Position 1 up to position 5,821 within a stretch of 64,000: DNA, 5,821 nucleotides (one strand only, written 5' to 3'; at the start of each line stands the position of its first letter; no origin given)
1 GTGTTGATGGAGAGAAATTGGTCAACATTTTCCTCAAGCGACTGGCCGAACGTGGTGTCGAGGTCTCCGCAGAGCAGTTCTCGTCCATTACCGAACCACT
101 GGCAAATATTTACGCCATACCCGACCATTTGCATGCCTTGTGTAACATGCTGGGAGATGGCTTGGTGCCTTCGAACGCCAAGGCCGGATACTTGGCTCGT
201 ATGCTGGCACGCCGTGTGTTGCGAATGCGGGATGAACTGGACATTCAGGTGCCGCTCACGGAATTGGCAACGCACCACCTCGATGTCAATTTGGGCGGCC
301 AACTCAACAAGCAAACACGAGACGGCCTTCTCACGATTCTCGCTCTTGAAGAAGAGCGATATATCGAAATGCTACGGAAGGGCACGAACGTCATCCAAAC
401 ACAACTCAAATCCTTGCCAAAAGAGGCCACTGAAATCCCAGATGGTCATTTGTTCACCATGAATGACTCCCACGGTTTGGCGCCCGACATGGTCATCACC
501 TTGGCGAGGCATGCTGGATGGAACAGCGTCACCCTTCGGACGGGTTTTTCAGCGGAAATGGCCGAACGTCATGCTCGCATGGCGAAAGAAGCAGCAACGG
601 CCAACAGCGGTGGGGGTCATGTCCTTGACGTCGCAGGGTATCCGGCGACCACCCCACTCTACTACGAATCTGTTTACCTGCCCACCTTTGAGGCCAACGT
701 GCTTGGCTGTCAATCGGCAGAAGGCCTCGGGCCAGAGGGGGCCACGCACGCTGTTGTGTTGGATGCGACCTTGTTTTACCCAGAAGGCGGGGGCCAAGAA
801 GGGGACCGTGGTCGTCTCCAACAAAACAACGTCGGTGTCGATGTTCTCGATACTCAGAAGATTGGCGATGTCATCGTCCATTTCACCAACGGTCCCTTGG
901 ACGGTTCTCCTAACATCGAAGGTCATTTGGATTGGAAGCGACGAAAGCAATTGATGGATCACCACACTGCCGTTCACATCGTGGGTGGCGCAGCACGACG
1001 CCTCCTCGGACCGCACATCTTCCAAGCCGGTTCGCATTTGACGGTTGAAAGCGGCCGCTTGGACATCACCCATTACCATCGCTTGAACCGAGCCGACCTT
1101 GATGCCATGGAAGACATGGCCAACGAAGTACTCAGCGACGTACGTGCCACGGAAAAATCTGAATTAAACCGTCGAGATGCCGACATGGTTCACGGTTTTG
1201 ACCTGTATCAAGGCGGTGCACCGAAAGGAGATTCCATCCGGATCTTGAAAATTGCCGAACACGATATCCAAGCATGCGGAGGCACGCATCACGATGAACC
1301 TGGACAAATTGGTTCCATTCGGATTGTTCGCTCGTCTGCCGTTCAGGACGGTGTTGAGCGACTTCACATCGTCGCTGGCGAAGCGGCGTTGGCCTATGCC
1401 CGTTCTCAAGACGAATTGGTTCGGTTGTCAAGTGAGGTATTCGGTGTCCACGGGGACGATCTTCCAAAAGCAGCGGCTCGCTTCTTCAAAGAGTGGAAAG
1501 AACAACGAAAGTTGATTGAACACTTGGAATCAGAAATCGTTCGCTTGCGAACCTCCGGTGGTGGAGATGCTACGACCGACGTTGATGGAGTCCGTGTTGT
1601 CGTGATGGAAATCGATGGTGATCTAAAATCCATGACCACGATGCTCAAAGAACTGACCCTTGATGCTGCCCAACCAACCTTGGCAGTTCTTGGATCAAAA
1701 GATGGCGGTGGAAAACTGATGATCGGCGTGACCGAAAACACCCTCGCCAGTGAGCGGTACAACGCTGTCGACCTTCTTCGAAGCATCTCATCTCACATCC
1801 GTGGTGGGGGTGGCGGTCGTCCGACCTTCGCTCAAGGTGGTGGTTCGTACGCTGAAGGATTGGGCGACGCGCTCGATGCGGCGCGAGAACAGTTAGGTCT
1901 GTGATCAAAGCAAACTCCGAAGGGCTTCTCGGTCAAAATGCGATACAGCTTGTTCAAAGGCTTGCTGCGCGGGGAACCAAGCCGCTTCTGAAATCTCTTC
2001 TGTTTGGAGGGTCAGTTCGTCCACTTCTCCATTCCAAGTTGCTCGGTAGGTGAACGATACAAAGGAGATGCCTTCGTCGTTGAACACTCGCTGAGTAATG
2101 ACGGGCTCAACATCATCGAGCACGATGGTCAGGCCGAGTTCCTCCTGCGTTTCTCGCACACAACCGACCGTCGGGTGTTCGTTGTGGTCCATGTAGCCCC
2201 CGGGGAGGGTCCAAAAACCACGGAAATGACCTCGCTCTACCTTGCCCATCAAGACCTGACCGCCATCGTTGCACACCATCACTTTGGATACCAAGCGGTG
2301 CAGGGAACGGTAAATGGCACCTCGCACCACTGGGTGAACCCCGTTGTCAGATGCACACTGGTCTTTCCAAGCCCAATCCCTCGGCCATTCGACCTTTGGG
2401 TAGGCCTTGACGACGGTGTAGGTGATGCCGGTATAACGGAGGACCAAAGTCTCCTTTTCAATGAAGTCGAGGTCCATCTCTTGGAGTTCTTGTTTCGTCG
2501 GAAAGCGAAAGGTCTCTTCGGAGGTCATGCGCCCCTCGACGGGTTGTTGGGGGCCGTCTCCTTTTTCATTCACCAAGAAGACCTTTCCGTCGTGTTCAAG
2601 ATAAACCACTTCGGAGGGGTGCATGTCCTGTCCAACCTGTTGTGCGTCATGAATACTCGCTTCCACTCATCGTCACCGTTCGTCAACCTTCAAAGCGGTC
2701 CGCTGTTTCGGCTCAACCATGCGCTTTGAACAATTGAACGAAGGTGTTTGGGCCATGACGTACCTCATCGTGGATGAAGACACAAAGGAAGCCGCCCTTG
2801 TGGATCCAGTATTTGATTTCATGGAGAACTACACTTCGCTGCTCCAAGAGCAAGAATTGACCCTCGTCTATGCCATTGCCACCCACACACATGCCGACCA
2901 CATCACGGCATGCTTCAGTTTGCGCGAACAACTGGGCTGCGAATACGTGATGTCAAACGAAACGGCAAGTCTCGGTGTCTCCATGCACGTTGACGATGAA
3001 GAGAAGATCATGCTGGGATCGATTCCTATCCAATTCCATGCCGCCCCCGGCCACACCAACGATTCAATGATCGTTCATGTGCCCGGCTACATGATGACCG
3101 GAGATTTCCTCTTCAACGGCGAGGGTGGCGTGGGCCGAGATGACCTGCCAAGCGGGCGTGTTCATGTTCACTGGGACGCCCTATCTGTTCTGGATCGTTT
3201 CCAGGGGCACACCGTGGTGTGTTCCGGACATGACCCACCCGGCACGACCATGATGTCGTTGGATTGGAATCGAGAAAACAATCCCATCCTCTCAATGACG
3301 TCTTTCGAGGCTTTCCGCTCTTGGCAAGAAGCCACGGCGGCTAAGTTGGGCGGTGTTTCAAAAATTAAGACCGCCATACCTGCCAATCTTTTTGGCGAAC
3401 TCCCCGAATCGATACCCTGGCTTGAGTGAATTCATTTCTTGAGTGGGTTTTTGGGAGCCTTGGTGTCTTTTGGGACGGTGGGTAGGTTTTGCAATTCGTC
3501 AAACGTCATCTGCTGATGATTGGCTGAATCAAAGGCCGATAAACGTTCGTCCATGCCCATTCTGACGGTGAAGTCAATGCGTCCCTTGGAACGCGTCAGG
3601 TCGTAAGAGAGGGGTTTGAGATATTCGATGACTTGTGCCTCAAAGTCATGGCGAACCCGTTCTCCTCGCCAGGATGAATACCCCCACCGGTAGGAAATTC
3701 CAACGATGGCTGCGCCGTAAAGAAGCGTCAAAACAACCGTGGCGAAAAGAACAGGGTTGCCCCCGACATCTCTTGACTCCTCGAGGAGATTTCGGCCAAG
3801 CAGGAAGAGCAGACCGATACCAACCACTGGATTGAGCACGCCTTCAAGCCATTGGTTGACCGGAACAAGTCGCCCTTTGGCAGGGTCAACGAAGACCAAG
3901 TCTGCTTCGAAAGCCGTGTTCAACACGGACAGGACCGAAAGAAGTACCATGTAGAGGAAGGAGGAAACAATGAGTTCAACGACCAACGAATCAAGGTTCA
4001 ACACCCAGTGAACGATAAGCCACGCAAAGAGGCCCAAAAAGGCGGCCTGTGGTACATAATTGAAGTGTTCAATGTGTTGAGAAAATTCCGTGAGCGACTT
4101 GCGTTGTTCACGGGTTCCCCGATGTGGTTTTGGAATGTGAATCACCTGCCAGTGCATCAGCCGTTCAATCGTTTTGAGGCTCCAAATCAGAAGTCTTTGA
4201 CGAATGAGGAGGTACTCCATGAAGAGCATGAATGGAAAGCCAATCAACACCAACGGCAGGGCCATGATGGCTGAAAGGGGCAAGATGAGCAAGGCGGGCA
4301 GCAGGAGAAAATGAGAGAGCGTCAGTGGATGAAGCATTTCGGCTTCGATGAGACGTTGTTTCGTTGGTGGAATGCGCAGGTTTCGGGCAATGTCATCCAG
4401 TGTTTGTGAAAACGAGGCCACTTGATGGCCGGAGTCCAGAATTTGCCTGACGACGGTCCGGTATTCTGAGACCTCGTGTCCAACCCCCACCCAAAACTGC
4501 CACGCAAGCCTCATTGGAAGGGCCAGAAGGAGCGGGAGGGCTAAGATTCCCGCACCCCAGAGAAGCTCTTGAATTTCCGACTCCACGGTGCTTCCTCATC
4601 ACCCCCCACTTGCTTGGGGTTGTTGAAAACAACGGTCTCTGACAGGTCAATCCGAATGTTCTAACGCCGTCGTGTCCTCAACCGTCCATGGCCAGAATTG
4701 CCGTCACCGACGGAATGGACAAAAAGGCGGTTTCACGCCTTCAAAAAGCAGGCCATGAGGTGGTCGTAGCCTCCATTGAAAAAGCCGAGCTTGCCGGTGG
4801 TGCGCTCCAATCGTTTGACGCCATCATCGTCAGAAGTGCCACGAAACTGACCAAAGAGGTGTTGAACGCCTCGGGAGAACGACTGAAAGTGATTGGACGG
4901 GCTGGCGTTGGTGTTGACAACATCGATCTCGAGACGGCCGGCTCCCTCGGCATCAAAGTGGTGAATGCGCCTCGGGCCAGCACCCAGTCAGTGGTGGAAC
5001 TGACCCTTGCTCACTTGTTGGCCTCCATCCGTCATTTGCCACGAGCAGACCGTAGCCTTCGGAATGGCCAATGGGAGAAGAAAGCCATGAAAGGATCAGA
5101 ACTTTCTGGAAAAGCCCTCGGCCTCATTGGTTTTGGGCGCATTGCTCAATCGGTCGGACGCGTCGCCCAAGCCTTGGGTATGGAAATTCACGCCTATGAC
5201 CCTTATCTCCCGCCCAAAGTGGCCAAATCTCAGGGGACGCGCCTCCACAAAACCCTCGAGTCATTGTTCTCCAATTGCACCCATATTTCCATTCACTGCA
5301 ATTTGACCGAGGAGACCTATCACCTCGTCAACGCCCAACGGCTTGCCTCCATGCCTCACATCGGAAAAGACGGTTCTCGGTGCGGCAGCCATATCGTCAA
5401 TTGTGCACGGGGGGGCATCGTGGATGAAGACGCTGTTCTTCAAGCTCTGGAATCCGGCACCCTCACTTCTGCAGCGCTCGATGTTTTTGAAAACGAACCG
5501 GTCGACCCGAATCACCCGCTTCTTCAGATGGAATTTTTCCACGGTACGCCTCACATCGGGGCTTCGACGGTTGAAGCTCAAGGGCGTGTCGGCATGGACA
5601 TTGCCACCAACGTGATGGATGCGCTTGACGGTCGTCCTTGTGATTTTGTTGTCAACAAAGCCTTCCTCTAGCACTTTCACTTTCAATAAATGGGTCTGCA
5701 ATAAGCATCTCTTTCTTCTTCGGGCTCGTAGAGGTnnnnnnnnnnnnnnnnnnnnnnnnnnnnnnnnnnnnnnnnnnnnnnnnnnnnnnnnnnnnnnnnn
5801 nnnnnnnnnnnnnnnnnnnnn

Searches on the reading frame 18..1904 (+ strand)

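Call 75: search_protein_families(library=pfam, proteins=[window:18-1904:+], max_evalue=0.00001)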
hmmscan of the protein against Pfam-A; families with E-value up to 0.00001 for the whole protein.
window:18-1904:+ (628 aa): 3 families
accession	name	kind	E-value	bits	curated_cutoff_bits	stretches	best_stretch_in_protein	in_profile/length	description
PF01411.24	tRNA-synt_2c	-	4.2e-47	161.3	30.3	1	13-306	254-550/552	tRNA synthetases class II (A)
PF02272.25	DHHA1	-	6e-12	46.4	25.9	1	526-626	3-100/102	DHHA1 domain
PF07973.19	tRNA_SAD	-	1.2e-09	38.4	24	1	407-449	1-43/44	Threonyl and Alanyl tRNA synthetase second additional domain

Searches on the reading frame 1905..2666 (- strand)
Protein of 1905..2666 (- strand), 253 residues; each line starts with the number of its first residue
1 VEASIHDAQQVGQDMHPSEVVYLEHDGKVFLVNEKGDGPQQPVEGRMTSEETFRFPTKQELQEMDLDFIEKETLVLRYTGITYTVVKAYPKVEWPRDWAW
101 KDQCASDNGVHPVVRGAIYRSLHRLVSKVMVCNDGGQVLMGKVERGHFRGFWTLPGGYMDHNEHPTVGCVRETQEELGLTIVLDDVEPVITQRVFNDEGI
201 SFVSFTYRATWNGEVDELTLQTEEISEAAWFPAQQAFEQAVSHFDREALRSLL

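Call 75: search_protein_families(library=pfam, proteins=[window:1905-2666:-], max_evalue=0.00001)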
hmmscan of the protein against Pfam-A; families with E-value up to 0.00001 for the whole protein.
window:1905-2666:- (253 aa): 1 family
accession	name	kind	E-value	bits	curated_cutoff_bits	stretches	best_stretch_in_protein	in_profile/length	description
PF00293.34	NUDIX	-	9.1e-19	68.2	21.1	1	127-250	6-132/134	NUDIX domain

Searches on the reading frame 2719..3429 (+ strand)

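Call 75: search_protein_families(library=pfam, proteins=[window:2719-3429:+], max_evalue=0.00001)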
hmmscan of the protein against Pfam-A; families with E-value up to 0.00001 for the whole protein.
window:2719-3429:+ (236 aa): 1 family
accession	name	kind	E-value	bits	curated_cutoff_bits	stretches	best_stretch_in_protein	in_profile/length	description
PF00753.33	Lactamase_B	-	3e-11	44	22.7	1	14-171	8-196/196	Metallo-beta-lactamase superfamily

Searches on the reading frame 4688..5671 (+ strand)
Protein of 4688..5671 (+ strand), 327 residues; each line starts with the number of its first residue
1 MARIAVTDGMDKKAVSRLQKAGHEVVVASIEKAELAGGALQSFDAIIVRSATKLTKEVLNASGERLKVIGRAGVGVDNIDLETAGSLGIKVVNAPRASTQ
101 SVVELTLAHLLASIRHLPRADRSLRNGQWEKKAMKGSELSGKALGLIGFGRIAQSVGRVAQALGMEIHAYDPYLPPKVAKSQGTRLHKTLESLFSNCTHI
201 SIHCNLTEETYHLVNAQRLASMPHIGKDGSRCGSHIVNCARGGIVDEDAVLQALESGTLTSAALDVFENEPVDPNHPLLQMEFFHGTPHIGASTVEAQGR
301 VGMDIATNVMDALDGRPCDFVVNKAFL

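Call 75: search_protein_families(library=pfam, proteins=[window:4688-5671:+], max_evalue=0.00001)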
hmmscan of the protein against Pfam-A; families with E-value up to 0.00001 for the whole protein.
window:4688-5671:+ (327 aa): 2 families
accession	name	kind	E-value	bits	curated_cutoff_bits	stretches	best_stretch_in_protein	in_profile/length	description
PF02826.25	2-Hacid_dh_C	-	2.8e-54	183.6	25.1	1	107-291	1-178/178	D-isomer specific 2-hydroxyacid dehydrogenase, NAD binding domain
PF00389.36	2-Hacid_dh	-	2e-34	118.6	24.6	1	4-323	1-134/134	D-isomer specific 2-hydroxyacid dehydrogenase, catalytic domain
